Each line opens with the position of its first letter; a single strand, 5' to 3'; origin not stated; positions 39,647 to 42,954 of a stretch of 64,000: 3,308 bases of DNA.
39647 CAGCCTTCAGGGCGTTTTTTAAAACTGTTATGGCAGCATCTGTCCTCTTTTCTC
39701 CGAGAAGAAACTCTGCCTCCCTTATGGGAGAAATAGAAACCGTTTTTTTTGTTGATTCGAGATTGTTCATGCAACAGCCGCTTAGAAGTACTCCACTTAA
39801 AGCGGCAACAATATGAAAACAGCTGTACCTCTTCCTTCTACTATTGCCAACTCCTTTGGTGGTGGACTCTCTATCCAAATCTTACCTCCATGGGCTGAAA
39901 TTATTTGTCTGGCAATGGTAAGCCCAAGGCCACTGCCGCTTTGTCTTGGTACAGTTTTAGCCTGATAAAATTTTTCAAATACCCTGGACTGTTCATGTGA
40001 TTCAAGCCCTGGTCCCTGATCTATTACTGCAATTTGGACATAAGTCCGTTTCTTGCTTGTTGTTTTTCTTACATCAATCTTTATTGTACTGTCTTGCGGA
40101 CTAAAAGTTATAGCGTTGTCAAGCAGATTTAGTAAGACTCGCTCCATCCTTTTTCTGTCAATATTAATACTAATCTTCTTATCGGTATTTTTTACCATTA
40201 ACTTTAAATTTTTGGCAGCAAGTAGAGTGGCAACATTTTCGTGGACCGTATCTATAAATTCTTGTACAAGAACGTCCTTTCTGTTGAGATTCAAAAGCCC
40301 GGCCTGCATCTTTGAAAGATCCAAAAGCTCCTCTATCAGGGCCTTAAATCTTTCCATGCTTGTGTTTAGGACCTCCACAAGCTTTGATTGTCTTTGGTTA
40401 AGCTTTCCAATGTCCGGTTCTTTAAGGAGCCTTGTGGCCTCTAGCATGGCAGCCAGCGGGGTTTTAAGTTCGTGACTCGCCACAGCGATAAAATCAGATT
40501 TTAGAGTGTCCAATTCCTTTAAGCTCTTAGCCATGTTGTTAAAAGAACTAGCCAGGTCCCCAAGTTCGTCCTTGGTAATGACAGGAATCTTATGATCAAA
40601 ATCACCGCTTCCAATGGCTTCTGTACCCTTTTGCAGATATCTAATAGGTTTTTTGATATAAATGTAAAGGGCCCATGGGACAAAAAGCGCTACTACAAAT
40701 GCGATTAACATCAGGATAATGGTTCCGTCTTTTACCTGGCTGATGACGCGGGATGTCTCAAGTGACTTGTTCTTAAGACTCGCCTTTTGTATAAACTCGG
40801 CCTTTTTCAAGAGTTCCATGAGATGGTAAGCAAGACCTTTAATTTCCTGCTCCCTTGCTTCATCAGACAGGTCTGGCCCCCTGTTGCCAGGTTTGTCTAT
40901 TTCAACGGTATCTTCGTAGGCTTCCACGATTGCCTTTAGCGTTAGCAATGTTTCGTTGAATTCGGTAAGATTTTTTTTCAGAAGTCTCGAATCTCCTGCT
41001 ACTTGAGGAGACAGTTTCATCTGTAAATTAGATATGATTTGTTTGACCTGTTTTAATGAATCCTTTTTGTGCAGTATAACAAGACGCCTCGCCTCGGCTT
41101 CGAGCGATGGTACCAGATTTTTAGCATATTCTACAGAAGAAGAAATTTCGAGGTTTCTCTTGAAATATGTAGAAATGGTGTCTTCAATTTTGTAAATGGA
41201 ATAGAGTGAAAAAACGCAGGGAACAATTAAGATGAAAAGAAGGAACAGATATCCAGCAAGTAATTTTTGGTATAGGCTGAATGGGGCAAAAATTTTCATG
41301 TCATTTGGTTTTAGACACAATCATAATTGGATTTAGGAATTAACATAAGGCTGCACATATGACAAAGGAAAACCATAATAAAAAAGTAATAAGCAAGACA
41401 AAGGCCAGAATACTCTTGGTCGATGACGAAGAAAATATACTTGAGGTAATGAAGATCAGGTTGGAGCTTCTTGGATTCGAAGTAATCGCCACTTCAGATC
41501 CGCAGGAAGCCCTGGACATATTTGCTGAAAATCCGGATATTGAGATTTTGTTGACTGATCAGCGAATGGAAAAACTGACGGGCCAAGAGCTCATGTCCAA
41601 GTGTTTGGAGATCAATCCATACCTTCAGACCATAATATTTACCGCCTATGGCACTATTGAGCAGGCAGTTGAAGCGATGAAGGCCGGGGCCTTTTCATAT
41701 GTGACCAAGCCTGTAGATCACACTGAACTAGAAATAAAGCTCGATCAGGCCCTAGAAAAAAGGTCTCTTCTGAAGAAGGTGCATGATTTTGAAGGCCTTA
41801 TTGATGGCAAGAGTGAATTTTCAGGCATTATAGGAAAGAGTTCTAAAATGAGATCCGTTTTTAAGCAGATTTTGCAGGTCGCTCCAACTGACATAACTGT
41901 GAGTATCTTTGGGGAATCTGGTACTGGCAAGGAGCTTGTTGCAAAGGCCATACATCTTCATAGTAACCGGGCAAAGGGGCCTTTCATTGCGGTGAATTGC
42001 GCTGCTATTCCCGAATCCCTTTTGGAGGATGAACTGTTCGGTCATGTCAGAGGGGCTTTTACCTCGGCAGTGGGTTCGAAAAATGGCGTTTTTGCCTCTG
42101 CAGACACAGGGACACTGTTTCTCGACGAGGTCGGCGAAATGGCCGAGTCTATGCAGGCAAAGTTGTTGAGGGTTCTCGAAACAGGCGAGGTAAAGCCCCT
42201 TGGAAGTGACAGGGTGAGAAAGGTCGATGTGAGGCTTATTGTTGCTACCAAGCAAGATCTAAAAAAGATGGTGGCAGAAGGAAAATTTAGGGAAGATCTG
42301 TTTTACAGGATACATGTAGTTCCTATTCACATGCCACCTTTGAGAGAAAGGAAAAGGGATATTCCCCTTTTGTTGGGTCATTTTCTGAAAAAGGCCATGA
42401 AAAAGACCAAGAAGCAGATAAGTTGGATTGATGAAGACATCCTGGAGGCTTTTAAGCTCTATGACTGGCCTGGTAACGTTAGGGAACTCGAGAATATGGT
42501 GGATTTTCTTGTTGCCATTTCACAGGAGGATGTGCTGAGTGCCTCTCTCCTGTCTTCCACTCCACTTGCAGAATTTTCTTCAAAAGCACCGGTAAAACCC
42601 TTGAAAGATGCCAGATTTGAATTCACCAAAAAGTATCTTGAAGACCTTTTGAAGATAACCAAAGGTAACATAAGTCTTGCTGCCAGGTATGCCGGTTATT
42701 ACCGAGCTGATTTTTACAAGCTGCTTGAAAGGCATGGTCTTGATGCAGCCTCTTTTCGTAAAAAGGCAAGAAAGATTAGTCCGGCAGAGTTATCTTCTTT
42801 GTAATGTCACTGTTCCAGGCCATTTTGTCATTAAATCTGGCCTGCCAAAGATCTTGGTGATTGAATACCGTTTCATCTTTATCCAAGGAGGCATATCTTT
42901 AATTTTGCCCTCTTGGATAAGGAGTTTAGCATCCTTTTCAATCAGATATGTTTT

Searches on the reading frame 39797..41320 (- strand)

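Call 82: search_protein_families(library=pfam, proteins=[window:39797-41320:-], max_evalue=0.001)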
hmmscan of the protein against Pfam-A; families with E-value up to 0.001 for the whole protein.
window:39797-41320:- (507 aa): 3 families
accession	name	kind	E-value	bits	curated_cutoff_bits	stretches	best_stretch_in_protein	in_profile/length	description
PF02518.31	HATPase_c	-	6e-27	94.7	26.4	1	388-507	2-109/111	Histidine kinase-, DNA gyrase B-, and HSP90-like ATPase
PF00512.31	HisKA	-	7.5e-17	61.6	26.9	1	274-341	2-66/66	His Kinase A (phospho-acceptor) domain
PF00672.30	HAMP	-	7.6e-15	55.4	25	1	221-269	5-53/53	HAMP domain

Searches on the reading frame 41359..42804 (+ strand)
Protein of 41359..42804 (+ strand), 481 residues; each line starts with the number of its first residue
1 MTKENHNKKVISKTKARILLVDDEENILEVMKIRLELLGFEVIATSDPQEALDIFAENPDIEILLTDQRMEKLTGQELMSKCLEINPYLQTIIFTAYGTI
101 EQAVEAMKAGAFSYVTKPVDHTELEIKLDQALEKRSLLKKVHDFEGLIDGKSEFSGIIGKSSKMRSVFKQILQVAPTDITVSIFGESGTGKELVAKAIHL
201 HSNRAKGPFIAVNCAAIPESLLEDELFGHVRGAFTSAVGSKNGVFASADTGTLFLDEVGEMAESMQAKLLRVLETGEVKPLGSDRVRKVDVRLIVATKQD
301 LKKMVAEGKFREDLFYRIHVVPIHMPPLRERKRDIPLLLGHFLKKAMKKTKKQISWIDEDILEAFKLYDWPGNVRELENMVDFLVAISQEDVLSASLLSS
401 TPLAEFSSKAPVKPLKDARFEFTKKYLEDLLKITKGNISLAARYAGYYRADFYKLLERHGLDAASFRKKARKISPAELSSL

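Call 82: search_protein_families(library=pfam, proteins=[window:41359-42804:+], max_evalue=0.001)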
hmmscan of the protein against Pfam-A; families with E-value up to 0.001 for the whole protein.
window:41359-42804:+ (481 aa): 7 families
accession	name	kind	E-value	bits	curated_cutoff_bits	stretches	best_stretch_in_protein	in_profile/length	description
PF00158.32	Sigma54_activat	-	1.6e-69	233.4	20.2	1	157-324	1-168/168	Sigma-54 interaction domain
PF25601.1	AAA_lid_14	-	3e-22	78.7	27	1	329-403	1-75/87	AAA+ ATPase lid domain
PF14532.12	Sigma54_activ_2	-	1.1e-21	77.9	25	1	158-328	1-138/138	Sigma-54 interaction domain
PF00072.30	Response_reg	-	7.5e-21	74.8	30.2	1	18-127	1-109/111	Response regulator receiver domain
PF00004.35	AAA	-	1.6e-05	25.8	21.2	1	183-299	3-110/131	ATPase family associated with various cellular activities (AAA)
PF07724.20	AAA_2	-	2.3e-05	24.9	27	1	180-298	5-124/166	AAA domain (Cdc48 subfamily)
PF07728.20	AAA_5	-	9.9e-05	22.8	22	1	183-297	4-120/139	AAA domain (dynein-related subfamily)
